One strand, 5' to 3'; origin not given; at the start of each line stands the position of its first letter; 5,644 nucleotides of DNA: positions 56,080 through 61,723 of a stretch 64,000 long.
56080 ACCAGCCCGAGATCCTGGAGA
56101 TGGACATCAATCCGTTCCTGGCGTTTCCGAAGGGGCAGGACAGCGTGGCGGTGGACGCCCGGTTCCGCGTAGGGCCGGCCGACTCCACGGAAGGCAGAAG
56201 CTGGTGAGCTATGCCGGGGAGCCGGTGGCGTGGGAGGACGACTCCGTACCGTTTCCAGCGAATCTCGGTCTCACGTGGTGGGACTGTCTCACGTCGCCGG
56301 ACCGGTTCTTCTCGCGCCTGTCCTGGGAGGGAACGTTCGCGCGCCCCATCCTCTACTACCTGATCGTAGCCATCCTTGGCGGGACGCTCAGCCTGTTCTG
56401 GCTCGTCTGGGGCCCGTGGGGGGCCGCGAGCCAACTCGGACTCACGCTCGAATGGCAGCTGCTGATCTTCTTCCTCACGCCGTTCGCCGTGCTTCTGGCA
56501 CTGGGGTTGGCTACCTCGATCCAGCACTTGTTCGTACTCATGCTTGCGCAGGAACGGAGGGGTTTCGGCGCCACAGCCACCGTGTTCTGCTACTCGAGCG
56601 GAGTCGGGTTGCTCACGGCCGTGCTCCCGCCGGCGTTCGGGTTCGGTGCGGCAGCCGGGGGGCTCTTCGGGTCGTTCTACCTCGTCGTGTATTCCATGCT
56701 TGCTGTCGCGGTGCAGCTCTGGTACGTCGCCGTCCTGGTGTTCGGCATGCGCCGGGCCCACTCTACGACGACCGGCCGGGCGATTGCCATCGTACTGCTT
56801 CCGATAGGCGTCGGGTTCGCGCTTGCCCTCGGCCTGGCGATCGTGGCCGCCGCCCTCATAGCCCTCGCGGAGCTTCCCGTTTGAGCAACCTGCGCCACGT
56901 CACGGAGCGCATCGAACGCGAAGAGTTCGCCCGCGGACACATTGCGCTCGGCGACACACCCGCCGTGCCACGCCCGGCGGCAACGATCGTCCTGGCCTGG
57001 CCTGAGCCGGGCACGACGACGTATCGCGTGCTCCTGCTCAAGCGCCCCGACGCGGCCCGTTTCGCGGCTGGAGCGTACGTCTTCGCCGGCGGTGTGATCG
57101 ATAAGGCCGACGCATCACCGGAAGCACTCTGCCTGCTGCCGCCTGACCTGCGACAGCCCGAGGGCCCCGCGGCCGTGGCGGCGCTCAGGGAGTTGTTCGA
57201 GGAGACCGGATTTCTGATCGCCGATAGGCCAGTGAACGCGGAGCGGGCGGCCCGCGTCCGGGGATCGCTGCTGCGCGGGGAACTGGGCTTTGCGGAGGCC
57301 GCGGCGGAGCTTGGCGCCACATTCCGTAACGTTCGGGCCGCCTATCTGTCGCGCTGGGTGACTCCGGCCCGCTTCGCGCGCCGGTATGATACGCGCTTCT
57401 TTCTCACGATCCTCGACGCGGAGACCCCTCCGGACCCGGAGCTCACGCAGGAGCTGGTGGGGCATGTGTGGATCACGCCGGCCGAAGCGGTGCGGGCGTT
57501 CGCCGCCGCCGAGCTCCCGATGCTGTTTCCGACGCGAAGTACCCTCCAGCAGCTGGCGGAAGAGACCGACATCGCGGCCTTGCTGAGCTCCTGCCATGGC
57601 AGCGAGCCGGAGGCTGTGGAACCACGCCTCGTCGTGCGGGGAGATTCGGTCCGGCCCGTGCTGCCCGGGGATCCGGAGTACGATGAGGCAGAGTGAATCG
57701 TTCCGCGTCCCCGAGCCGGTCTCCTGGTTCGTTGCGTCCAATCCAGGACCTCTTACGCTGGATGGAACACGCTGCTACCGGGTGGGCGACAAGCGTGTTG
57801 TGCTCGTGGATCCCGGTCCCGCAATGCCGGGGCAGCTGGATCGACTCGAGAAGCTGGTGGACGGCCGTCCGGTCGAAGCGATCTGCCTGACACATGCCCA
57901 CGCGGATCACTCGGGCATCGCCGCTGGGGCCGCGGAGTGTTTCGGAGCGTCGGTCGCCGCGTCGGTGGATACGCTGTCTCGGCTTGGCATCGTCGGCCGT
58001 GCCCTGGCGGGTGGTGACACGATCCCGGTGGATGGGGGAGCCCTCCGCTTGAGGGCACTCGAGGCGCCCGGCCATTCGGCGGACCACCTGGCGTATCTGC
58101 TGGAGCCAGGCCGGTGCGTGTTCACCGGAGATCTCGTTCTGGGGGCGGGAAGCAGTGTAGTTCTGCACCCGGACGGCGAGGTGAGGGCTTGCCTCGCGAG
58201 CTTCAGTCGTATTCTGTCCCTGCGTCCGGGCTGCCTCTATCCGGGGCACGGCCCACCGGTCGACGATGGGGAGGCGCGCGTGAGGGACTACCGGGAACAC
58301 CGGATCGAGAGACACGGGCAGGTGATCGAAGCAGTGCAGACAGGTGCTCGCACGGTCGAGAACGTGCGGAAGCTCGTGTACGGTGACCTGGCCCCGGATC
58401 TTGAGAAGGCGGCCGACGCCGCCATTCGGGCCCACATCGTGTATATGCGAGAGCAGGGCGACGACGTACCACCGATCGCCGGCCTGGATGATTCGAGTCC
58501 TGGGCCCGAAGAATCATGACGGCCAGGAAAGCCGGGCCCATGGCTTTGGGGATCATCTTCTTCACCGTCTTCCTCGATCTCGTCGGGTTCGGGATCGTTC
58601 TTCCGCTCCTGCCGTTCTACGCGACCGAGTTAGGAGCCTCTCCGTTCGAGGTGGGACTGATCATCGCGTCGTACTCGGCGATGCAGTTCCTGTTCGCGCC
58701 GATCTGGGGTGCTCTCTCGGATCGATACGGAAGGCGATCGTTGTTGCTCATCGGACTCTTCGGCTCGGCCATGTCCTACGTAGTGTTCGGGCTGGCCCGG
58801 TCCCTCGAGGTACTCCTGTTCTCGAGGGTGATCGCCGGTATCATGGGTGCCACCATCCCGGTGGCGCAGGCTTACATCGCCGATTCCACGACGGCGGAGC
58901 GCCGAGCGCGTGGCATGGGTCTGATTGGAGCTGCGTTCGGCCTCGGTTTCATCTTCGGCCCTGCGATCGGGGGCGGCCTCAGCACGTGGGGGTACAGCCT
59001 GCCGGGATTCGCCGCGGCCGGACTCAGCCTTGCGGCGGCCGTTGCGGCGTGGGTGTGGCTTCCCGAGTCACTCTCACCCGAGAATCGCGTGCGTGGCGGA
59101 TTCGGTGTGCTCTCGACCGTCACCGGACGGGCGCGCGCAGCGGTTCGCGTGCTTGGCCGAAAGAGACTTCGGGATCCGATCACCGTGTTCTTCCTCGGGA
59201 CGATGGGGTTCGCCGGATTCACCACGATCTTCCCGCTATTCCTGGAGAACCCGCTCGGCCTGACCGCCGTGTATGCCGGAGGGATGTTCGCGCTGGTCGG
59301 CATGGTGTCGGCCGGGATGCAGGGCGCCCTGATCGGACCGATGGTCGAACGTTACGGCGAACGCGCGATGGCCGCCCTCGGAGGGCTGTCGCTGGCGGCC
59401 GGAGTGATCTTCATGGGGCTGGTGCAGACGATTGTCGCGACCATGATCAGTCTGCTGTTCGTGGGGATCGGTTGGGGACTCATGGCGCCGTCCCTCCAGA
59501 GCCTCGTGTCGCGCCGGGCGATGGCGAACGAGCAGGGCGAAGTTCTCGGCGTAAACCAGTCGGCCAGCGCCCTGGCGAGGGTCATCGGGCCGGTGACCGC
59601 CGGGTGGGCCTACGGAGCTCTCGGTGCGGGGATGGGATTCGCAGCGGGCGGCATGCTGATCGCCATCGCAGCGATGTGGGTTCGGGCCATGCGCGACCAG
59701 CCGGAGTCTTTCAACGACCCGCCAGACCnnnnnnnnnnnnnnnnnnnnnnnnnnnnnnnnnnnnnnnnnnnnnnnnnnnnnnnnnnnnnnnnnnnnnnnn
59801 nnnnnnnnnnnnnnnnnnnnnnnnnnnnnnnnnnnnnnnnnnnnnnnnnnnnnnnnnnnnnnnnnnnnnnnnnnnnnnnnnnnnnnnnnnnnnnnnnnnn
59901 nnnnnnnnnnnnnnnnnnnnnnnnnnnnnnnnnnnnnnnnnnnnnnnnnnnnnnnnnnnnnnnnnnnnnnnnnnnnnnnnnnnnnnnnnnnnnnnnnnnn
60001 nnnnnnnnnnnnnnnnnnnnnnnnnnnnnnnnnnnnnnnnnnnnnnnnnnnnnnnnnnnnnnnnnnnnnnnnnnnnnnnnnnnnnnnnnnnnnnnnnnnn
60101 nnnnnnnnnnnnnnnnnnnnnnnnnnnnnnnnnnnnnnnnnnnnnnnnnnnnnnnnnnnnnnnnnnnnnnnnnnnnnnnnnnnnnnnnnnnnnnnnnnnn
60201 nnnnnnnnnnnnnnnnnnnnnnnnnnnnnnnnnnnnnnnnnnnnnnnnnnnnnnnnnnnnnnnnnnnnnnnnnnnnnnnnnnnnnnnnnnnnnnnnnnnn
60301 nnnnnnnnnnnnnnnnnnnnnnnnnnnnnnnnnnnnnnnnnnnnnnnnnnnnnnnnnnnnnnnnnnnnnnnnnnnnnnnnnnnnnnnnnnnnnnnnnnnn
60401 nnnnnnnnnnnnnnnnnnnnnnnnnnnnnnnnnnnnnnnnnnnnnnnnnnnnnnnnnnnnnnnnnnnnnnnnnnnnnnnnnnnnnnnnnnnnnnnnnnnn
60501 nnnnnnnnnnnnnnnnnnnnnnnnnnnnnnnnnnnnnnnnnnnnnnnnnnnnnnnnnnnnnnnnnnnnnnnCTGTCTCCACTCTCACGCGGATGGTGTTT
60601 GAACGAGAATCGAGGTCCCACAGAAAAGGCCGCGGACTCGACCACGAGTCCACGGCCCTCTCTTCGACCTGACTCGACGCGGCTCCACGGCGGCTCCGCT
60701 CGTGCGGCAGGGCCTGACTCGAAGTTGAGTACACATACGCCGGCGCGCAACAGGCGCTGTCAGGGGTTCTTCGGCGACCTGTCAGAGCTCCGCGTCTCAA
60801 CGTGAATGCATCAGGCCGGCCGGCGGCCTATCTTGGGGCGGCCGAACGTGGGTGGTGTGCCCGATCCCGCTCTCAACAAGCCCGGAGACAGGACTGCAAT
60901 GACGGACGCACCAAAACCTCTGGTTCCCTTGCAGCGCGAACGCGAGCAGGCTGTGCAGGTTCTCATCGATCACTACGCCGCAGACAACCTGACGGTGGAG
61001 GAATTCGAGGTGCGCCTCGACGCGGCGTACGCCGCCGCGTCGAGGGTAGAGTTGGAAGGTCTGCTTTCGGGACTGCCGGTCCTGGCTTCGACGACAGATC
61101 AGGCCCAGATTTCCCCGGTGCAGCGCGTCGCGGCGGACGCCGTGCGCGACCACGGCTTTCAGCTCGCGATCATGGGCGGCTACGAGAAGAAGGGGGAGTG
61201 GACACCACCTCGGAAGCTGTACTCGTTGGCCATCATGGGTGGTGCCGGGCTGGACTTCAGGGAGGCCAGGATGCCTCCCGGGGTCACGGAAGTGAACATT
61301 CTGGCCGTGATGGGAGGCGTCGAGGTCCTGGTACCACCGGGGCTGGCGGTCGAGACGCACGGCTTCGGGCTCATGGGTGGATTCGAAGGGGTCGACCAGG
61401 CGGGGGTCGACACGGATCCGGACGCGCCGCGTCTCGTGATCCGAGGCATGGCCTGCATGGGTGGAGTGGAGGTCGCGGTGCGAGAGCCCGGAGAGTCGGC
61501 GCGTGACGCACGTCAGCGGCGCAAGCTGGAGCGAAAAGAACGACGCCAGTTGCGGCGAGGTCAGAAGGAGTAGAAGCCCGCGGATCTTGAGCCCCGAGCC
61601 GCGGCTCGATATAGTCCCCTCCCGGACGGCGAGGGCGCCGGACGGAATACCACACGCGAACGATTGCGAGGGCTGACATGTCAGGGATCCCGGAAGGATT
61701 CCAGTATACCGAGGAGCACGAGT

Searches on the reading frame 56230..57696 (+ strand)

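Call 64: search_protein_families(library=pfam, proteins=[window:56230-57696:+], max_evalue=0.0001)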
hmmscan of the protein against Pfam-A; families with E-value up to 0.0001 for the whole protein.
window:56230-57696:+ (488 aa): 1 family
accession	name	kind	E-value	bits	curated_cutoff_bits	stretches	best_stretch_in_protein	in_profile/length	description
PF00293.34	NUDIX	-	2.7e-06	27.8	21.1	0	248-332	3-61/134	NUDIX domain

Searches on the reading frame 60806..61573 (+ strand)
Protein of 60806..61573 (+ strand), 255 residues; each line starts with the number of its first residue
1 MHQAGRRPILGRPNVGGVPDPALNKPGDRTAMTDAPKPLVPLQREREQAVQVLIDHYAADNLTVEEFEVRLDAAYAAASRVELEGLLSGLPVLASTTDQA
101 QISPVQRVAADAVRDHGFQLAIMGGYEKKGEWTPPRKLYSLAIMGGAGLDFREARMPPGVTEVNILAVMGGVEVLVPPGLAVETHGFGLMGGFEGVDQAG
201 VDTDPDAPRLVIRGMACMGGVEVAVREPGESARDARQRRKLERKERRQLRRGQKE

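Call 36: search_protein_families(library=pfam, proteins=[window:60806-61573:+], max_evalue=0.00001)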
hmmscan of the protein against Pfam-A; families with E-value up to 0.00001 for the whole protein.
window:60806-61573:+ (255 aa): 1 family
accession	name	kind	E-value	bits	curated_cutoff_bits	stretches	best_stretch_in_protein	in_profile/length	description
PF08044.16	DUF1707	-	1.1e-11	45.1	27.6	1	44-91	6-53/53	DUF1707 SHOCT-like domain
